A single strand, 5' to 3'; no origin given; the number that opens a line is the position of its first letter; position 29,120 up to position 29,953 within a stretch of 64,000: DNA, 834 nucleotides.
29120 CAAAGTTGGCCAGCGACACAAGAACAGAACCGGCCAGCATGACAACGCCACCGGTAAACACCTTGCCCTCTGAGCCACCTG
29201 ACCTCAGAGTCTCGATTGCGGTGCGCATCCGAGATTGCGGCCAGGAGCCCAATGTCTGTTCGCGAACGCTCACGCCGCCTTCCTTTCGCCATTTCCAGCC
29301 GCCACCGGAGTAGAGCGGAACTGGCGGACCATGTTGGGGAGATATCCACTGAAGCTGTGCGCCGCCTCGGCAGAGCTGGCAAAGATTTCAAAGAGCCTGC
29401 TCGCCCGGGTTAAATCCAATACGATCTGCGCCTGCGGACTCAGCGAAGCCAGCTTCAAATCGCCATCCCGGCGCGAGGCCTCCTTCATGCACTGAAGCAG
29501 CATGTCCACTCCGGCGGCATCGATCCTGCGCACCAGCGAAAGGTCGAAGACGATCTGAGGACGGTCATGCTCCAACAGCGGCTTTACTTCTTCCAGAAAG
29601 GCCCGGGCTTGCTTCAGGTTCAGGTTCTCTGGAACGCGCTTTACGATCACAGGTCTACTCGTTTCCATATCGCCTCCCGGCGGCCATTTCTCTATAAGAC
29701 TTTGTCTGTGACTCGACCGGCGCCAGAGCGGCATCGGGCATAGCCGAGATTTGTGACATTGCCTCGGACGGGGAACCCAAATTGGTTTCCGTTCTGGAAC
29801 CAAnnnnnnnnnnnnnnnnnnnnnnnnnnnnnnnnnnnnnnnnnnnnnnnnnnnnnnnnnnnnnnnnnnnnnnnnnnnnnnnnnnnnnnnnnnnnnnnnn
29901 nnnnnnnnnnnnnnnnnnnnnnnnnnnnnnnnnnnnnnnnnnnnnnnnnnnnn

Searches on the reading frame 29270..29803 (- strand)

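Call 9: search_protein_families(library=pfam, proteins=[window:29270-29803:-], max_evalue=0.001)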
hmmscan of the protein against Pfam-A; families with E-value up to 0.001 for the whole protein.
window:29270-29803:- (177 aa): 2 families
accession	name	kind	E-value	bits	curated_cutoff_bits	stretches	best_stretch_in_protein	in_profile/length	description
PF01740.26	STAS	-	1e-13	51.4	22.6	1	46-147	4-106/106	STAS domain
PF13466.11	STAS_2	-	1.1e-11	45.2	29.2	1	57-132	3-77/80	STAS domain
